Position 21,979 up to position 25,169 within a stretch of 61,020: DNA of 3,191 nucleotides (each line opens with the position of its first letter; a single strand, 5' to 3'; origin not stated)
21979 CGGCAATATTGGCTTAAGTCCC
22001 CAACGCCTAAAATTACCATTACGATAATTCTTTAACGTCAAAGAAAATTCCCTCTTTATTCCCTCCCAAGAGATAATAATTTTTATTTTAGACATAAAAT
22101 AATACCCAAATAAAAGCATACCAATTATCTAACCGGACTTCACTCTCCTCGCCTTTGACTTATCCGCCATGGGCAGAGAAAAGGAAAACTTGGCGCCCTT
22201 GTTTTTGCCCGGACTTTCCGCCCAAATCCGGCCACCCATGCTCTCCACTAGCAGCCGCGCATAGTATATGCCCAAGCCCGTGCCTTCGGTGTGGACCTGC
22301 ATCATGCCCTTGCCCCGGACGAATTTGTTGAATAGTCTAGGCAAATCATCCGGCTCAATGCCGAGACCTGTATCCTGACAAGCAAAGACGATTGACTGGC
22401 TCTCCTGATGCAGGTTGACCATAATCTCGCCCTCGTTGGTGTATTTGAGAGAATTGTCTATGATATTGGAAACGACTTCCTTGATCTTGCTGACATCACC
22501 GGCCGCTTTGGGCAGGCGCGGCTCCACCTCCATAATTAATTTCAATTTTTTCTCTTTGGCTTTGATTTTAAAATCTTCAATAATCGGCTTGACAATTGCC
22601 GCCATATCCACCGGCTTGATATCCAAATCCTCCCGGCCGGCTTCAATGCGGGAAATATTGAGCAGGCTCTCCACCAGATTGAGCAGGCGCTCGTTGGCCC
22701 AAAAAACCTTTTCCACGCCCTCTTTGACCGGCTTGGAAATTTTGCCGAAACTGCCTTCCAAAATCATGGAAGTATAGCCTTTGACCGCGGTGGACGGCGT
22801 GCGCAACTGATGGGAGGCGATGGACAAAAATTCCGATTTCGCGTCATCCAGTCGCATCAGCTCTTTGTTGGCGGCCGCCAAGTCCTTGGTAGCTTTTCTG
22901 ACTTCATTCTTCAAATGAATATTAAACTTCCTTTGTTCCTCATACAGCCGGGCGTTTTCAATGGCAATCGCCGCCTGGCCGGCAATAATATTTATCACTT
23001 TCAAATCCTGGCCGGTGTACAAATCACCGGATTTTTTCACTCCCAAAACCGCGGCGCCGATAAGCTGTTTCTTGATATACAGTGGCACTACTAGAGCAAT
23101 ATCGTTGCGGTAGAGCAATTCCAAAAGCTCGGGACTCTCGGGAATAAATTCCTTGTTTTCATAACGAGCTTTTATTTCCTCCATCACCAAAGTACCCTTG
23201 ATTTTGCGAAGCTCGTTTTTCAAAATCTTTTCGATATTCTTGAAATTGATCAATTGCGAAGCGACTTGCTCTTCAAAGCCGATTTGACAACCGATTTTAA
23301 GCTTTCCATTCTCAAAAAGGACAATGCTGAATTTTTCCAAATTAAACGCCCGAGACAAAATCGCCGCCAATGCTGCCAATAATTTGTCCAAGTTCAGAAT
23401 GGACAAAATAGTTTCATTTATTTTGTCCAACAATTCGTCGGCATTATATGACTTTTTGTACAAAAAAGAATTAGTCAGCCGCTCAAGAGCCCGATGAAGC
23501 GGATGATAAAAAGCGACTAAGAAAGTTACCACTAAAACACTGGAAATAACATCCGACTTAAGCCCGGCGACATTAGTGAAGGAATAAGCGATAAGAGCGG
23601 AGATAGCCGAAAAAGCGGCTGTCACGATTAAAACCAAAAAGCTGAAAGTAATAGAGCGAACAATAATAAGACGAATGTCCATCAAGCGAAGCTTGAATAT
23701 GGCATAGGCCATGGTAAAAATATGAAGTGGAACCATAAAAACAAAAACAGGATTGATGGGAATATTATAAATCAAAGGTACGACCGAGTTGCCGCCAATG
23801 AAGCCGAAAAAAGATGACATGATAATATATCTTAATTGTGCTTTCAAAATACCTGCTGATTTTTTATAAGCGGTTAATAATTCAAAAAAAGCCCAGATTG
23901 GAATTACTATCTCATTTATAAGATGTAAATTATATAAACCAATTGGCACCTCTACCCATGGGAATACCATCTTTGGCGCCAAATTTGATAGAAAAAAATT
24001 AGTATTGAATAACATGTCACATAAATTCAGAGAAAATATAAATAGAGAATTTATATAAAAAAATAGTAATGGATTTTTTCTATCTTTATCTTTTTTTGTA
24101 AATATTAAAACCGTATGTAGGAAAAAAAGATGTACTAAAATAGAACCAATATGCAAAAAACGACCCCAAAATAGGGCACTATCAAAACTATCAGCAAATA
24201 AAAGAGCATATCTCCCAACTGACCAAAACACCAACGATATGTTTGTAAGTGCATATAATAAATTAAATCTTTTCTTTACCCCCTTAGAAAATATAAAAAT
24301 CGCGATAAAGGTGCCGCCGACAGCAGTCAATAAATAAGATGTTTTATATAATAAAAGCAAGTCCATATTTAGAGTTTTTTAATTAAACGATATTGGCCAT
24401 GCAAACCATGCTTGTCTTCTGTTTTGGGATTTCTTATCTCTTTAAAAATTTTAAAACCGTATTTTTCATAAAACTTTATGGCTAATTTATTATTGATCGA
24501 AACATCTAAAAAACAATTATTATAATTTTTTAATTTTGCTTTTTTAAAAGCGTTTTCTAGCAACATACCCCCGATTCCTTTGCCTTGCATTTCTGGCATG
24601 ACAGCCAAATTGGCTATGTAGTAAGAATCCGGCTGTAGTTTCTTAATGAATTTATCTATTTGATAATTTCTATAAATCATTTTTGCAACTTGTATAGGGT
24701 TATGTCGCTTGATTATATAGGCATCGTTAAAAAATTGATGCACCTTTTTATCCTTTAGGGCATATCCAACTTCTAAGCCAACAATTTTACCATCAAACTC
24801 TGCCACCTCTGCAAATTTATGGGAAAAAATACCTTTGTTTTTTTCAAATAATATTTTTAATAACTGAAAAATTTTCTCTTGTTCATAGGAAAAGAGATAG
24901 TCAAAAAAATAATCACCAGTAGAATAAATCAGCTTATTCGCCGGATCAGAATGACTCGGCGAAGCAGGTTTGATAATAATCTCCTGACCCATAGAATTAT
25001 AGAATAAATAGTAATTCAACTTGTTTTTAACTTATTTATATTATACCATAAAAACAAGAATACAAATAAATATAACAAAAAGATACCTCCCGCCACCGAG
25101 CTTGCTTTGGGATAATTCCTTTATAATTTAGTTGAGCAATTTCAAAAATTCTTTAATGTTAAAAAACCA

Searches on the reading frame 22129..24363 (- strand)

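Call 35: search_protein_families(library=pfam, proteins=[window:22129-24363:-], max_evalue=0.00001)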
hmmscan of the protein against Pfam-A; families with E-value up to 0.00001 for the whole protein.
window:22129-24363:- (744 aa): 5 families
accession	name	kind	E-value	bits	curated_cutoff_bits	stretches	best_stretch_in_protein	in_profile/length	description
PF02518.31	HATPase_c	-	5.6e-24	85.2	26.4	1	622-733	1-110/111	Histidine kinase-, DNA gyrase B-, and HSP90-like ATPase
PF00512.31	HisKA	-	5.8e-12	45.9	26.9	1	508-576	1-66/66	His Kinase A (phospho-acceptor) domain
PF16927.11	HisKA_7TM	-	1.1e-11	45.5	28.6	1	10-230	2-222/224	N-terminal 7TM region of histidine kinase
PF13492.12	GAF_3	-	1.3e-08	35.7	27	1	324-470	1-129/129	GAF domain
PF13185.12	GAF_2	-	9.1e-06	26.4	28.6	0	420-469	91-136/136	GAF domain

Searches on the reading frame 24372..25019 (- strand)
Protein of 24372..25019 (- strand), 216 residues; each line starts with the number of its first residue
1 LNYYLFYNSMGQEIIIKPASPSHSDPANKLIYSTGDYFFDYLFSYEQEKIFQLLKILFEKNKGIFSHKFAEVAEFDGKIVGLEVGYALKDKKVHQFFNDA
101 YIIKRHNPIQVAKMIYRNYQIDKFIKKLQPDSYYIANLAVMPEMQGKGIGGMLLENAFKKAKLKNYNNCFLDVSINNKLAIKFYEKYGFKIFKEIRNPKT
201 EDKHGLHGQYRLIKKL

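Call 3: search_protein_families(library=pfam, proteins=[window:24372-25019:-], max_evalue=0.1)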
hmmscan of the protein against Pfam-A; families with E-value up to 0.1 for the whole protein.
window:24372-25019:- (216 aa): 6 families
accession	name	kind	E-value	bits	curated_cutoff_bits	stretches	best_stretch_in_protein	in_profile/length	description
PF00583.31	Acetyltransf_1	-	1.3e-14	54.9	20.7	1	70-189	37-116/116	Acetyltransferase (GNAT) family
PF13508.13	Acetyltransf_7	-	2.7e-13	50.5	27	1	131-190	25-83/84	Acetyltransferase (GNAT) domain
PF13673.13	Acetyltransf_10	-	1.4e-09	38.4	23.6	1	131-192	50-110/128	Acetyltransferase (GNAT) domain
PF08445.16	FR47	-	1.2e-05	25.7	22.1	1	128-192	17-80/86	FR47-like protein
PF13527.13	Acetyltransf_9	-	0.0012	19.3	25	1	134-191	74-126/127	Acetyltransferase (GNAT) domain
PF14542.12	Acetyltransf_CG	-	0.0064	17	30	1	129-165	21-57/80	GCN5-related N-acetyl-transferase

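Call 4: search_protein_families(library=ncbifam, proteins=[window:24372-25019:-], max_evalue=0.1)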
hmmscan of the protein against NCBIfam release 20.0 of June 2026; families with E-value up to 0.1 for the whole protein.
window:24372-25019:- (216 aa): 37 families (the best 25 are shown)
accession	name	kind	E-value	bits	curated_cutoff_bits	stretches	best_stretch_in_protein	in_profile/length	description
TIGR01575.1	rimI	equivalog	1.1e-15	57.9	86.4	1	125-197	48-120/132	ribosomal protein S18-alanine N-acetyltransferase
NF000360.1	sat4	exception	9.3e-10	38.9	380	1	112-191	71-155/180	streptothricin N-acetyltransferase Sat4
NF007025.1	PRK09491.1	equivalog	1.1e-07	31.9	173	1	131-191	61-121/145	ribosomal protein S18-alanine N-acetyltransferase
NF007853.0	PRK10562.1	equivalog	3.1e-07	30.7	125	1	114-201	52-132/146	N-acetyltransferase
NF053587.1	SpmdActasePaiA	equivalog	2.8e-06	27.2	250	1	122-189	80-147/172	spermidine/spermine N(1)-acetyltransferase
NF007807.0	PRK10514.1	equivalog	1.2e-05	25.3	134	1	135-192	73-125/147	acetyltransferase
TIGR03585.1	PseH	equivalog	3.9e-05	23.8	93.1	1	132-199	81-143/156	UDP-4-amino-4,6-dideoxy-N-acetyl-beta-L-altrosamine N-acetyltransferase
NF008212.0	PRK10975.1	equivalog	6.8e-05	22.8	219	1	126-191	157-222/232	dTDP-4-amino-4,6-dideoxy-D-galactose acyltransferase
NF000507.1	AAC_6p_Ie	exception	7.2e-05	22.8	450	1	110-197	74-161/201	aminoglycoside N-acetyltransferase AAC(6')-Ie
NF002959.0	PRK03624.1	equivalog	7.3e-05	22.5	124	1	136-194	76-134/147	GNAT family acetyltransferase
NF040503.1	resist_ArsN1a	equivalog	9.5e-05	22.2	170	1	140-190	84-134/159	arsinothricin resistance N-acetyltransferase ArsN1 family A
TIGR03448.1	mycothiol_MshD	equivalog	0.00013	21.4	163.1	1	137-192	233-288/294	mycothiol synthase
NF033083.0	AAC_3_I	equivalog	0.00014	22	200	1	118-189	65-134/145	AAC(3)-I family aminoglycoside N-acetyltransferase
NF007338.0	PRK09831.1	equivalog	0.00035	20.7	146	1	122-196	68-131/150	GNAT family N-acetyltransferase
NF033693.0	AAC_6p_Ie_fam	exception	0.0005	20.2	340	1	110-197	74-161/179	AAC(6')-Ie family aminoglycoside N-acetyltransferase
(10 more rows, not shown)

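Call 51: search_protein_families(library=padloc, proteins=[window:24372-25019:-], max_evalue=0.001)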
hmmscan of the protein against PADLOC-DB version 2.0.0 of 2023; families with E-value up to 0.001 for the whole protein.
window:24372-25019:- (216 aa): 1 family
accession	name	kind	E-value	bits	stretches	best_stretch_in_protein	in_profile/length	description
PDLC04421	PDC-M11A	-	1.5e-06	25.2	1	93-193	189-287/486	-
